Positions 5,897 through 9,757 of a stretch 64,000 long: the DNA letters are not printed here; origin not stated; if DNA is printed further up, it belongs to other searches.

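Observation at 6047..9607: Three-domain GT2 / O-antigen ligase / GT4 fusion (1186 aa)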

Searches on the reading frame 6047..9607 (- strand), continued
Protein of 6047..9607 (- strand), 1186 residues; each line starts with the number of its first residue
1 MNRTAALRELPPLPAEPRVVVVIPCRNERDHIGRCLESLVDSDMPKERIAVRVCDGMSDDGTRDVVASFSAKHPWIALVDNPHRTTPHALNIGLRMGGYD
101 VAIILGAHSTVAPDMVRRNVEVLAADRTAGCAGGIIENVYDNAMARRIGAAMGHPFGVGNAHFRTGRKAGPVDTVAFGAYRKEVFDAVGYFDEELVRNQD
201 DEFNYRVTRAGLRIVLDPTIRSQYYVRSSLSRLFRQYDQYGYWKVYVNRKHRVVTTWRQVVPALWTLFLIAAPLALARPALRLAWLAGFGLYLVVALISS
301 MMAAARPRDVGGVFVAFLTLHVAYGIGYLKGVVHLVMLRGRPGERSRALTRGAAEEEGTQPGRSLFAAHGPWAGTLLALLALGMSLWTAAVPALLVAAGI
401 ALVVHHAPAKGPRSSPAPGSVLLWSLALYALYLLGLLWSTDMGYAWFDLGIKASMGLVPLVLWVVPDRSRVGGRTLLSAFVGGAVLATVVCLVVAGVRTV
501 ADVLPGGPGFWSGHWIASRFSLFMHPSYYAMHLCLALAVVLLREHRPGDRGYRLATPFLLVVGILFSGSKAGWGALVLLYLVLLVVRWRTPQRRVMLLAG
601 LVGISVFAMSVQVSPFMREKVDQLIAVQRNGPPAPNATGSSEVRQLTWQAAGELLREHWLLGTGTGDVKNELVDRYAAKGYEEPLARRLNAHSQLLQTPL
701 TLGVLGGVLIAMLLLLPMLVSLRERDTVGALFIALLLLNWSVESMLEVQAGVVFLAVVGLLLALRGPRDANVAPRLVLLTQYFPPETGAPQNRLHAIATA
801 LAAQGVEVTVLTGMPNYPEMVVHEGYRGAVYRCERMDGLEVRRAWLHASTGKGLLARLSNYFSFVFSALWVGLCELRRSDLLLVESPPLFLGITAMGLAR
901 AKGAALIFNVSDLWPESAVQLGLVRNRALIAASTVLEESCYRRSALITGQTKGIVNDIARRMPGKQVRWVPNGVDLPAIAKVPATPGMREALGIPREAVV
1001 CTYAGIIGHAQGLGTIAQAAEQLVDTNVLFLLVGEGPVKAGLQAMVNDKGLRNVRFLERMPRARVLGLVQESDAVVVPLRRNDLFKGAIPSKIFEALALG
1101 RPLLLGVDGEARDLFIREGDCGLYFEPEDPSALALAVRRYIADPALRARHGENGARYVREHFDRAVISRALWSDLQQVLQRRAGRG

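Call 54: search_protein_families(library=pfam, proteins=[P0080, P0065, P0055, P0176, P0085, P0121], max_evalue=0.0001)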
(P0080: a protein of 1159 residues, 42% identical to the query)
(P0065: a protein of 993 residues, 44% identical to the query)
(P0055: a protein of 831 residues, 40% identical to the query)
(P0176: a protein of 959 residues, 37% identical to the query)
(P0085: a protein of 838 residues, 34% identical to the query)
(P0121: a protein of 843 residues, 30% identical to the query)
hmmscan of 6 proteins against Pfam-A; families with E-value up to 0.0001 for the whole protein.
P0080 (1159 aa): 6 families
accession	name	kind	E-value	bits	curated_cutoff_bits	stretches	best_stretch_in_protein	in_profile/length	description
PF13579.12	Glyco_trans_4_4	-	1.4e-23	84.4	29.7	1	764-949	1-158/158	Glycosyl transferase 4-like domain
PF00534.26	Glycos_transf_1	-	3.4e-23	82.5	26.4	1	967-1129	8-170/172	Glycosyl transferases group 1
PF13692.12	Glyco_trans_1_4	-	6.6e-21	75.5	27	1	973-1117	1-142/142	Glycosyl transferases group 1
PF13439.12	Glyco_transf_4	-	9.7e-16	58.7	28.5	1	770-953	8-169/170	Glycosyltransferase Family 4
PF04932.20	Wzy_C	-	1.7e-09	38.1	31.7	1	605-676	78-149/149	O-Antigen ligase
PF13524.12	Glyco_trans_1_2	-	2.4e-08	34.5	25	1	1001-1137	13-134/144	Glycosyl transferase-like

P0065 (993 aa): 6 families
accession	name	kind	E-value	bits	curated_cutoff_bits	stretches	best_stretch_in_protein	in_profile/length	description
PF13579.12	Glyco_trans_4_4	-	1.1e-21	78.3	29.7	1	611-796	1-158/158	Glycosyl transferase 4-like domain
PF13692.12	Glyco_trans_1_4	-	9.2e-20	71.8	27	1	814-955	2-142/142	Glycosyl transferases group 1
PF00534.26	Glycos_transf_1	-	1.6e-19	70.6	26.4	1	811-968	13-171/172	Glycosyl transferases group 1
PF13439.12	Glyco_transf_4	-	4.1e-14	53.4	28.5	1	615-800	6-169/170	Glycosyltransferase Family 4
PF13524.12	Glyco_trans_1_2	-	8.4e-11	42.4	25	1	835-977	9-136/144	Glycosyl transferase-like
PF04932.20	Wzy_C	-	4.5e-05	23.7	31.7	1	458-524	82-148/149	O-Antigen ligase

P0055 (831 aa): 3 families
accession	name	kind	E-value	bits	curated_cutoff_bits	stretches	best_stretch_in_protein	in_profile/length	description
PF00535.33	Glycos_transf_2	-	5.2e-45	153.8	23.3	2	17-146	1-118/168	Glycosyl transferase family 2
PF13641.12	Glyco_tranf_2_3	-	9.2e-19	68.8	27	1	14-151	1-131/230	Glycosyltransferase like family 2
PF13506.12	Glyco_transf_21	-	2.5e-07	30.8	21.7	0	520-667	22-170/174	Glycosyl transferase family 21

P0176 (959 aa): 5 families
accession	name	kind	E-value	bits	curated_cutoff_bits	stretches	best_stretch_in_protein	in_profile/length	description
PF00953.26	Glycos_transf_4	-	1.5e-35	123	27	1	84-236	4-159/160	Glycosyl transferase family 4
PF13692.12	Glyco_trans_1_4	-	1.5e-20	74.3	27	1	728-873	3-142/142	Glycosyl transferases group 1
PF13579.12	Glyco_trans_4_4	-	7.2e-20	72.4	29.7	1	519-702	3-158/158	Glycosyl transferase 4-like domain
PF00534.26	Glycos_transf_1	-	8.7e-20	71.4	26.4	1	718-885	6-170/172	Glycosyl transferases group 1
PF13439.12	Glyco_transf_4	-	4.9e-17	62.9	28.5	1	522-706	7-169/170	Glycosyltransferase Family 4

P0085 (838 aa): 5 families
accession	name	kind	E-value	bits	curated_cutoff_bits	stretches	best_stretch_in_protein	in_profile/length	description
PF00534.26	Glycos_transf_1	-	3.7e-22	79.1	26.4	1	639-806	4-170/172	Glycosyl transferases group 1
PF13579.12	Glyco_trans_4_4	-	8.6e-21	75.4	29.7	1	441-624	2-157/158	Glycosyl transferase 4-like domain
PF04932.20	Wzy_C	-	2.2e-15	57.2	31.7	1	177-346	3-149/149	O-Antigen ligase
PF13692.12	Glyco_trans_1_4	-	2.3e-15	57.5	27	1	651-794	2-142/142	Glycosyl transferases group 1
PF13439.12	Glyco_transf_4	-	3.1e-12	47.3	28.5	1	447-629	9-169/170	Glycosyltransferase Family 4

P0121 (843 aa): 5 families
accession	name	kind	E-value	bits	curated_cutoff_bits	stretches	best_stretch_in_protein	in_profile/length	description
PF13579.12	Glyco_trans_4_4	-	3.2e-38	132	29.7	2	30-212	4-158/158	Glycosyl transferase 4-like domain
PF00534.26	Glycos_transf_1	-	1.2e-36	126.3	26.4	2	225-396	3-171/172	Glycosyl transferases group 1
PF13692.12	Glyco_trans_1_4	-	2.7e-33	115.7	27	2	238-383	3-142/142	Glycosyl transferases group 1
PF13439.12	Glyco_transf_4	-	4e-25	89.2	28.5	2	31-216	6-169/170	Glycosyltransferase Family 4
PF13524.12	Glyco_trans_1_2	-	2.6e-12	47.4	25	1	260-410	5-141/144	Glycosyl transferase-like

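Call 56: predict_structure(alignment_id=A1)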
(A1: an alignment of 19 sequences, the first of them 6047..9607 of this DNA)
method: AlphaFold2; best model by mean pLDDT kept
length: 1186 residues; sequences in the alignment: 19
mean_pLDDT: 83.4   pTM: 0.55
mean pLDDT of the five models: 83.4, 83.0, 81.3, 80.4, 80.3
residues with pLDDT >= 90: 444; 70-90: 583; 50-70: 118; < 50: 41
segments of 3 or more residues with pLDDT < 50: 1-4, 348-362, 767-772, 786-788, 816-819, 1007-1009
pLDDT, mean of each block of 10 residues (from residue 1): 64 93 87 92 92 87 92 95 84 93 90 90 91 71 83 75 57 78 91 79 86 84 74 80 88 76 85 74 87 92 90 89 89 80 58 36 67 90 89 92 88 83 95 95 91 93 87 89 93 87 64 81 89 93 62 81 91 89 75 78 87 85 74 81 88 94 92 94 90 89 95 94 83 93 72 93 68 77 58 80 86 62 61 79 75 73 84 80 79 88 89 73 75 87 91 89 91 86 76 89 66 84 92 75 85 87 86 86 71 89 90 94 93 96 96 95 89 90 61
secondary structure, 60 per line:
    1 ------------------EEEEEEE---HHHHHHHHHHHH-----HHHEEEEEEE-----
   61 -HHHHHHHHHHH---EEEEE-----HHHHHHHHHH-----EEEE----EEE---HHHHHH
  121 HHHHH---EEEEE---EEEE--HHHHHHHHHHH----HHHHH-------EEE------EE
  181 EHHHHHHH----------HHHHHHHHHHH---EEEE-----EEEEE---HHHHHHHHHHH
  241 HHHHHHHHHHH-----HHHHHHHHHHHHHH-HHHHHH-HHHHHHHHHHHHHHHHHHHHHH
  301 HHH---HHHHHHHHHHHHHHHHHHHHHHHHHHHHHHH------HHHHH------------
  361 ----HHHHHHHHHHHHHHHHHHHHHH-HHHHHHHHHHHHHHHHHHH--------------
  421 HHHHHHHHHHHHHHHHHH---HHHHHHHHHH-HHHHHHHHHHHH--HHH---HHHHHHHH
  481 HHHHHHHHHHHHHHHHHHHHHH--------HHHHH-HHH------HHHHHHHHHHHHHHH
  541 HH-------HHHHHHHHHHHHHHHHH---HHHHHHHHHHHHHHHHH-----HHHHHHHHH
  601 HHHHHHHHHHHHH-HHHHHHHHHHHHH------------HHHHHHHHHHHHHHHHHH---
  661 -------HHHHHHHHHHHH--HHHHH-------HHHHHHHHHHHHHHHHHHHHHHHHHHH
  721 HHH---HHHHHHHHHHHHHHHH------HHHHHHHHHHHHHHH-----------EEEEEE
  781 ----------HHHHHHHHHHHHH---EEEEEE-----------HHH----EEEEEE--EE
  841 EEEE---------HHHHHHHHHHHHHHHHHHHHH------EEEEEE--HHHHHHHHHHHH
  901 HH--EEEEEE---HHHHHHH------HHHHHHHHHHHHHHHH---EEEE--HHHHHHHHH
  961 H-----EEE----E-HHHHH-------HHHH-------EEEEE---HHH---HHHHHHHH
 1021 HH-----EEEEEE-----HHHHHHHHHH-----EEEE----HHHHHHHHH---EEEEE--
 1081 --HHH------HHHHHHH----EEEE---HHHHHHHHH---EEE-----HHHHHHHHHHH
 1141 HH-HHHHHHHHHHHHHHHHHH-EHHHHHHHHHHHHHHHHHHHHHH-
elements in order (helices of 4 or more, strands of 3 or more residues): E19-25 H29-40 E49-55 H62-72 E76-80 H86-95 E101-104 E109-111 H115-125 E129-133 E137-140 H143-153 H158-162 E170-172 E179-181 H182-188 H199-209 E213-216 E222-226 H230-251 H257-270 H272-277 H279-303 H307-337 H344-348 H365-386 H388-406 H421-438 H442-451 H453-464 H473-502 H511-515 H526-542 H550-566 H570-586 H592-613 H615-627 H640-657 H668-679 H682-686 H694-723 H727-742 H749-763 E775-780 H791-803 E807-812 E831-836 E839-844 H854-874 E881-886 H889-902 E905-910 H914-920 H927-942 E946-949 H952-961 E967-969 H976-980 H988-991 E999-1003 H1013-1022 E1028-1033 H1039-1048 E1054-1057 H1062-1070 E1074-1078 H1092-1098 E1103-1106 H1110-1118 E1122-1124 H1130-1142 H1144-1161 H1164-1185

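Call 59: fold_search(model_id=the predicted structure, library=pdb)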
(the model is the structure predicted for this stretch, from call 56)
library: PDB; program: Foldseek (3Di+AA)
matches with E <= 10: 1225; with E <= 0.001: 610
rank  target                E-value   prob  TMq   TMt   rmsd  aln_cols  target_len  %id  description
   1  3c4q_B                1.7e-15  1.00  0.28  0.78   4.2       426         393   20  Structure of the retaining glycosyltransferase MshA : The first step in mycothiol biosynthesis. Organism : Corynebacte (released 2008-04-01)
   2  6kih_A                2.3e-15  1.00  0.28  0.75   5.3       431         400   19  Sucrose-phosphate synthase (tll1590) from Thermosynechococcus elongatus (released 2020-05-27)
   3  3c4q_A                2.6e-15  1.00  0.28  0.76   5.0       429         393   21  Structure of the retaining glycosyltransferase MshA : The first step in mycothiol biosynthesis. Organism : Corynebacte (released 2008-04-01)
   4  3c48_B                5.0e-15  1.00  0.18  0.48  12.0       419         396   20  Structure of the retaining glycosyltransferase MshA: The first step in mycothiol biosynthesis. Organism: Corynebacteri (released 2008-03-25)
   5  3c48_A                6.2e-15  1.00  0.18  0.47  12.1       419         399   21  Structure of the retaining glycosyltransferase MshA: The first step in mycothiol biosynthesis. Organism: Corynebacteri (released 2008-03-25)
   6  6kih_B                1.1e-14  1.00  0.28  0.75   5.3       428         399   20  Sucrose-phosphate synthase (tll1590) from Thermosynechococcus elongatus (released 2020-05-27)
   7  3fro_A                1.4e-14  1.00  0.28  0.69   4.7       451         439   18  Crystal structure of Pyrococcus abyssi glycogen synthase with open and closed conformations (released 2010-01-12)
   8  6tvp_A                1.3e-13  1.00  0.26  0.72   5.3       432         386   16  Structure of Mycobacterium smegmatis alpha-maltose-1-phosphate synthase GlgM (released 2020-04-22)
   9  6n1x                  1.4e-13  1.00  0.27  0.78   4.5       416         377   15  BshA from Staphylococcus aureus complexed with UDP and N-acetylglucosamine (released 2019-08-21)
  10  6tvp_B                1.9e-13  1.00  0.27  0.74   5.1       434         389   17  Structure of Mycobacterium smegmatis alpha-maltose-1-phosphate synthase GlgM (released 2020-04-22)
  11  3l01_A                5.0e-13  1.00  0.27  0.68   5.6       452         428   18  Crystal structure of monomeric glycogen synthase from Pyrococcus abyssi (released 2010-12-29)
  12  2bis_A                1.0e-12  1.00  0.27  0.67   5.5       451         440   18  Structure of glycogen synthase from Pyrococcus abyssi (released 2005-11-28)
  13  6d9t                  1.2e-12  1.00  0.27  0.78   4.7       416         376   16  BshA from Staphylococcus aureus complexed with UDP (released 2019-05-08)
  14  7qsg_A                1.4e-12  1.00  0.26  0.75   5.7       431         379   18  Methylmannose polysaccharide mannosyltransferase from M. hassiacum (released 2023-01-25)
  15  6eji_A                1.8e-12  1.00  0.26  0.77   5.1       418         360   15  Structure of a glycosyltransferase (released 2018-02-07)
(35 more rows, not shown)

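Call 83: find_related_loci(query=window:6047-9607:-, collection=metagenome_contigs, flank=3000)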
Query window:6047-9607:- (1186 aa) in metagenome_contigs; peptide patterns used: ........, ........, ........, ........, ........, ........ (x = any residue, [..] = any of these).
446 stretches matched a pattern; 417 encode a relative of the query (tblastn E <= 1e-3); the best 80 are kept; 80 distinct loci.
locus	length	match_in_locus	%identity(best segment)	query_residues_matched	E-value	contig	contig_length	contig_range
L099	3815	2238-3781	65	423-1181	4e-159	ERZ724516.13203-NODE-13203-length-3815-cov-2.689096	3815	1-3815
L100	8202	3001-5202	34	19-763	7e-133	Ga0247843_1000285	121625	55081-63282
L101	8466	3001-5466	35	18-855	7e-144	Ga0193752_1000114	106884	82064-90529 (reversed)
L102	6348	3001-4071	61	13-364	1e-123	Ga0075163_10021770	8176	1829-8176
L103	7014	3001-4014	60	15-351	6e-122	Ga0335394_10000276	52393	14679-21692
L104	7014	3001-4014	60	15-351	6e-122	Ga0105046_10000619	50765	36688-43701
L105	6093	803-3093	57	4-762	1e-169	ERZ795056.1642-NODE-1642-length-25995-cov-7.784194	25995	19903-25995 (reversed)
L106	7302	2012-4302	57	4-762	1e-169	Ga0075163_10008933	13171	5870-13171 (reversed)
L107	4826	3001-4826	60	18-624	4e-121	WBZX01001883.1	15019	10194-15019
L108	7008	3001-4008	59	17-351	1e-119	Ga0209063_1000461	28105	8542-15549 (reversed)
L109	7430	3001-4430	63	18-1177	5e-119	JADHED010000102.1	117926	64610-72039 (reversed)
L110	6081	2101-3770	59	12-1171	1e-117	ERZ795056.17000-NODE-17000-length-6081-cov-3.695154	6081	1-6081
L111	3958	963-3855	62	14-1177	2e-119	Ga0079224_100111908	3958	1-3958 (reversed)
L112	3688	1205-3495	57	10-765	4e-166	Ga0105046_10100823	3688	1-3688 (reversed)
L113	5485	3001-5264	55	9-771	6e-155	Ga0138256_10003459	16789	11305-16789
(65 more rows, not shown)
